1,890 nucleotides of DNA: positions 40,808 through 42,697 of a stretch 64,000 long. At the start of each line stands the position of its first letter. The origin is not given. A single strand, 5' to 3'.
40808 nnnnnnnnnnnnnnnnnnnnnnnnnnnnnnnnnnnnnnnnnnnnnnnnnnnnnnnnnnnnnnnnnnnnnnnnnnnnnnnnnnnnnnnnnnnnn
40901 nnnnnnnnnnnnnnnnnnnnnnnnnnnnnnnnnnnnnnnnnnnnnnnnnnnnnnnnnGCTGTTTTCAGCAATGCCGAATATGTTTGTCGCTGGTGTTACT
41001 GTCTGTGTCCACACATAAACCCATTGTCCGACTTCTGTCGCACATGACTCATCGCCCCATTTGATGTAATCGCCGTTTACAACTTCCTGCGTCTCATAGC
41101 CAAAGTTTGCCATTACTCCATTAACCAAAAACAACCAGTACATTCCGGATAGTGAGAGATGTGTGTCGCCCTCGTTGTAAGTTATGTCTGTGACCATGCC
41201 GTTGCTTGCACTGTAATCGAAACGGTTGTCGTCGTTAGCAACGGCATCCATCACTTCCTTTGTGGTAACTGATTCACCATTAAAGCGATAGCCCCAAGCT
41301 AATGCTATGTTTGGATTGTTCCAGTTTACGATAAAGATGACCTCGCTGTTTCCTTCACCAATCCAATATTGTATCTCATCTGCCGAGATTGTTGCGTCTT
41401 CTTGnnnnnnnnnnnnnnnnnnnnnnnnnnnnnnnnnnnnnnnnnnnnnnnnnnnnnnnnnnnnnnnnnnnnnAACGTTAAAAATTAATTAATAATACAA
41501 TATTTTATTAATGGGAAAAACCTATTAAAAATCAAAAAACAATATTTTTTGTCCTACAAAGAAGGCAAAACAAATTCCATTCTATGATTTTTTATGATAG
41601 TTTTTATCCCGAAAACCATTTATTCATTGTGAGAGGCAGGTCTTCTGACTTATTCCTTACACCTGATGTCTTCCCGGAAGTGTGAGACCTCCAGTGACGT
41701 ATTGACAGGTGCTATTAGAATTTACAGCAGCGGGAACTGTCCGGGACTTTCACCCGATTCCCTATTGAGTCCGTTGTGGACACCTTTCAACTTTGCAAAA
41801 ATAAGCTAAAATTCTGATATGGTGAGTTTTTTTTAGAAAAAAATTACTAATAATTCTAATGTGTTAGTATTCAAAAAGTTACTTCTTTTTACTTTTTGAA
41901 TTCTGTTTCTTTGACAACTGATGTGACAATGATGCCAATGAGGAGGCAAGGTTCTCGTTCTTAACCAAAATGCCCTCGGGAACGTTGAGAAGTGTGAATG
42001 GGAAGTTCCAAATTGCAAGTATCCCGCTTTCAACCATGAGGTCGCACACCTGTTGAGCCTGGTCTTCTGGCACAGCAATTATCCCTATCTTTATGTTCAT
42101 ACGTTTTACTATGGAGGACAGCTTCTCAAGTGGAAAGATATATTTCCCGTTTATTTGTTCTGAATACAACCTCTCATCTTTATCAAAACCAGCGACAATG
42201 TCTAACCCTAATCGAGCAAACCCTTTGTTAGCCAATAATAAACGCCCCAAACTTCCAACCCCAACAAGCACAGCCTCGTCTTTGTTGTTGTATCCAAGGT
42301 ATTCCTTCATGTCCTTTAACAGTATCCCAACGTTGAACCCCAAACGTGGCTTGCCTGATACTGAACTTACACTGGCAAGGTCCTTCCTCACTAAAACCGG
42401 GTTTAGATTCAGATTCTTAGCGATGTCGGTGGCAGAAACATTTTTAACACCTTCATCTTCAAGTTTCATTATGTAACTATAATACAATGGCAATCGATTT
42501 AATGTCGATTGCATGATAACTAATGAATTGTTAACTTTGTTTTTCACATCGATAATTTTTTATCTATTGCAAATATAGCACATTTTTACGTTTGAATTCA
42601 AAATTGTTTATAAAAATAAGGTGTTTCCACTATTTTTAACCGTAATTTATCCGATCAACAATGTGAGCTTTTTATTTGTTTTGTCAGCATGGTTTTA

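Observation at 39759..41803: Cobalamin riboswitch controls only two T9SS-sorted secreted proteins: candidate novel corrinoid-capture system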

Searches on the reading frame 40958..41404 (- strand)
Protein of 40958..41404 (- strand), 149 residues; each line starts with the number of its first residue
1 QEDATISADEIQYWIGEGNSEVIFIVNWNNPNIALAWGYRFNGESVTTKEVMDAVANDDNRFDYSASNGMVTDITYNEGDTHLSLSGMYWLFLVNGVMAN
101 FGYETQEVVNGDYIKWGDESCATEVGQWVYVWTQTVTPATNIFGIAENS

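Call 26: predict_structure(alignment_id=A1)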
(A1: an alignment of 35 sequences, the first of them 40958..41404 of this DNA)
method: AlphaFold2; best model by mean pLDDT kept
length: 149 residues; sequences in the alignment: 35
mean_pLDDT: 90.4   pTM: 0.87
mean pLDDT of the five models: 90.4, 89.6, 89.1, 89.0, 86.9
residues with pLDDT >= 90: 112; 70-90: 26; 50-70: 5; < 50: 6
segments of 3 or more residues with pLDDT < 50: 144-149
pLDDT, mean of each block of 10 residues (from residue 1): 89 95 94 94 97 97 91 93 84 94 96 93 90 92 52
secondary structure, 60 per line:
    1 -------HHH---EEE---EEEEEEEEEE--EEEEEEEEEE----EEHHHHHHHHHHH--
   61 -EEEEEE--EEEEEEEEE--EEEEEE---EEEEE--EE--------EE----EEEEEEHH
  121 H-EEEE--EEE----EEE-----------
elements in order: E14-16 E20-29 E32-41 H48-58 E62-67 E70-78 E81-86 E90-94 E113-118 E123-126 E129-131 E136-138

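Call 30: fold_search(model_id=the predicted structure, library=pdb)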
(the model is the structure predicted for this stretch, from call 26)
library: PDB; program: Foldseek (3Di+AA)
matches with E <= 10: 198; with E <= 0.001: 0
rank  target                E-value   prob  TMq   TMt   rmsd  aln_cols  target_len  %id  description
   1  4kki                  3.5e-02  0.99  0.43  0.18   9.6       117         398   20  Crystal Structure of Haptocorrin in Complex with CNCbl (released 2013-07-17)
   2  3u7z_B                4.6e-02  1.00  0.45  0.67   3.4       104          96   13  Crystal structure of a putative metal binding protein RUMGNA_00854 (ZP_02040092.1) from Ruminococcus gnavus ATCC 29149 (released 2011-11-02)
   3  8ixt                  6.0e-02  0.98  0.42  0.18   4.6       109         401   20  Rat Transcobalamin in Complex with Glutathionylcobalamin (released 2024-05-22)
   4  3u7z_A                6.8e-02  1.00  0.46  0.66   3.5       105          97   14  Crystal structure of a putative metal binding protein RUMGNA_00854 (ZP_02040092.1) from Ruminococcus gnavus ATCC 29149 (released 2011-11-02)
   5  5no0                  9.4e-02  0.94  0.39  0.53   7.3       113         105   14  Beta domain of human transcobalamin in apo form (released 2017-09-27)
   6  5np4                  1.2e-01  0.85  0.38  0.51   6.3       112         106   13  Beta domain of human transcobalamin bound to cyanocobalamin (released 2017-09-27)
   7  4zrp_A                1.7e-01  0.90  0.41  0.17   8.9       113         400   14  TC:CD320 (released 2016-07-20)
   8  2pmv_A                1.8e-01  0.91  0.48  0.20  15.0       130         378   15  Crystal Structure of Human Intrinsic Factor- Cobalamin Complex at 2.6 A Resolution (released 2007-10-30)
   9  7qbf_A                2.0e-01  0.91  0.41  0.17   8.7       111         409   14  TC:CD320 in complex with nanobody TC-Nb34 (released 2022-03-16)
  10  7qbg_C                2.4e-01  0.96  0.46  0.19   4.7       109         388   16  TC:CD320 in complex with nanobody TC-Nb4 (released 2022-03-16)
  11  7qbe_C                2.5e-01  0.96  0.47  0.19   6.8       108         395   14  TC:CD320 in complex with nanobody TC-Nb11 (released 2022-03-16)
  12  7qbe_A                2.5e-01  0.89  0.42  0.18   8.8       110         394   13  TC:CD320 in complex with nanobody TC-Nb11 (released 2022-03-16)
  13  3kq4_A                2.8e-01  0.66  0.39  0.17  18.8       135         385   15  Structure of Intrinsic Factor-Cobalamin bound to its receptor Cubilin (released 2010-03-09)
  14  7qbg_A                3.7e-01  0.77  0.39  0.17   9.0       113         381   15  TC:CD320 in complex with nanobody TC-Nb4 (released 2022-03-16)
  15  2v3n                  3.7e-01  0.75  0.41  0.18   5.1       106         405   13  Crystallographic analysis of upper axial ligand substitutions in cobalamin bound to transcobalamin (released 2007-10-30)
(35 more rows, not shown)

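Call 43: search_solved_structures(query=A1, max_evalue=10, show_alignments=2)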
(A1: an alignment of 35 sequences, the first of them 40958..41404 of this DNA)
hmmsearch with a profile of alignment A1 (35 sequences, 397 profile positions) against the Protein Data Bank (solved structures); distinct sequences matched with E-value up to 10: 7.
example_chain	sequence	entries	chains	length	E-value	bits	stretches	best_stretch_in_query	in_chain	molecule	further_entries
5jvk_A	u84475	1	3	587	8.2e-08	34.8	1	319-396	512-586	Uncharacterized protein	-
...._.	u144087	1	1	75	8.1e-05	24.9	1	322-396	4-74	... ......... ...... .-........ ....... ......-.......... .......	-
8glk_D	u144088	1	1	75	0.00023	23.4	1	321-396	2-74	Endonuclease I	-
8qb1_A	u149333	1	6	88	0.0043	19.2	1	321-397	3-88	Mirolase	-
7pzj_A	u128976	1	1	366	0.0098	18.1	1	313-392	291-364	Lipase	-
5hfs_A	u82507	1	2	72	0.4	12.7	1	332-397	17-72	Gingipain R2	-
7pq4_A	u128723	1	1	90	0.52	12.4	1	329-397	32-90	Arginine-specific cysteine proteinase (Arg-gingipain)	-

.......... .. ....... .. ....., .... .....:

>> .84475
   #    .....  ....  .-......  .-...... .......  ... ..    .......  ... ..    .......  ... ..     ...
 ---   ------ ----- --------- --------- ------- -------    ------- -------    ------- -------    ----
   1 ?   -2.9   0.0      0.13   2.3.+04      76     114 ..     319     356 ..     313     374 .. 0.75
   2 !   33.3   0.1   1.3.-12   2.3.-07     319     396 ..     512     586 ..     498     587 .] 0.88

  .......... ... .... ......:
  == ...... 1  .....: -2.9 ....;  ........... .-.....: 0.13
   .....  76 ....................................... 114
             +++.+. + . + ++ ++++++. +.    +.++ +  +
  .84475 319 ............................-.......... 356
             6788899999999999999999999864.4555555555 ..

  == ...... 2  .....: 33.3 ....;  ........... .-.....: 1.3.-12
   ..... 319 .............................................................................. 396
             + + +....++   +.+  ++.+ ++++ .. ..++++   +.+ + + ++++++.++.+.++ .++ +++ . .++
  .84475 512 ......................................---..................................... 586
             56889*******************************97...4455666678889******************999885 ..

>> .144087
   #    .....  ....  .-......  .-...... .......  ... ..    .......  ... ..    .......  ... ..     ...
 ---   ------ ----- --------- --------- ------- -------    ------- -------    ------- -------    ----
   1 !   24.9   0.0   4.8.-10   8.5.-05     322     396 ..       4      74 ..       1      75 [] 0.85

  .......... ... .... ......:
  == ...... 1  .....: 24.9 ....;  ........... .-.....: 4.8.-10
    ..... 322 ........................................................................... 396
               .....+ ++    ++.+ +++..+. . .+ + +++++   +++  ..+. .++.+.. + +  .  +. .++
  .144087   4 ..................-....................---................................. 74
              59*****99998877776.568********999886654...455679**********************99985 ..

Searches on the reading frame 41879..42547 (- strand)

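Call 4: search_protein_families(library=pfam, proteins=[window:41879-42547:-], max_evalue=1)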
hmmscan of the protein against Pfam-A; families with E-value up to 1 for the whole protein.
window:41879-42547:- (222 aa): 3 families
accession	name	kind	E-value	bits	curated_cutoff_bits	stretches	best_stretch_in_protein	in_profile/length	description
PF06971.19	Put_DNA-bind_N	-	6.8e-16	58.5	27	1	13-57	4-48/49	Putative DNA-binding protein N-terminus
PF02629.25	CoA_binding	-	6.1e-12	46.6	22.3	1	89-182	3-94/97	CoA binding domain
PF08279.18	HTH_11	-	0.17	12.2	25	1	35-60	14-39/55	HTH domain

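Call 5: search_protein_families(library=ncbifam, proteins=[window:41879-42547:-], max_evalue=1)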
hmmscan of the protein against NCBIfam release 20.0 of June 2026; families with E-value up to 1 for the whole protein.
window:41879-42547:- (222 aa): 10 families
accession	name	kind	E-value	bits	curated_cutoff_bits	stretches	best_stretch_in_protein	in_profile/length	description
NF003994.0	PRK05472.2-3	equivalog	3.7e-79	265.1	130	1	6-217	4-214/217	redox-sensing transcriptional repressor Rex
NF003996.0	PRK05472.2-5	equivalog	2.6e-57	194.1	138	1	11-220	2-208/209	redox-sensing transcriptional repressor Rex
NF003995.0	PRK05472.2-4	subfamily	4.2e-54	183.3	126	1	11-217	6-211/213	redox-sensing transcriptional repressor Rex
NF003993.0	PRK05472.2-2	equivalog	2e-46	158.2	217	1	10-216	5-210/212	redox-sensing transcriptional repressor Rex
NF003992.0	PRK05472.2-1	equivalog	6.6e-46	156.5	226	1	6-218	16-227/249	redox-sensing transcriptional repressor Rex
NF003990.0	PRK05472.1-4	equivalog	6.9e-46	156.5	233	1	11-217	7-212/214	redox-sensing transcriptional repressor Rex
NF003989.0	PRK05472.1-3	equivalog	4.5e-40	137.7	177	1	8-216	5-212/215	redox-sensing transcriptional repressor Rex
NF003991.0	PRK05472.1-5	equivalog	1.4e-29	103.5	198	1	7-208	3-203/211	redox-sensing transcriptional repressor Rex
NF003988.0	PRK05472.1-1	equivalog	2.2e-27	96.5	321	1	10-215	6-212/214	redox-sensing transcriptional repressor Rex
NF058625.1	sigma_PG0214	equivalog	0.097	12.4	130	1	5-57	100-150/170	GFO_1088 family ECF-type sigma factor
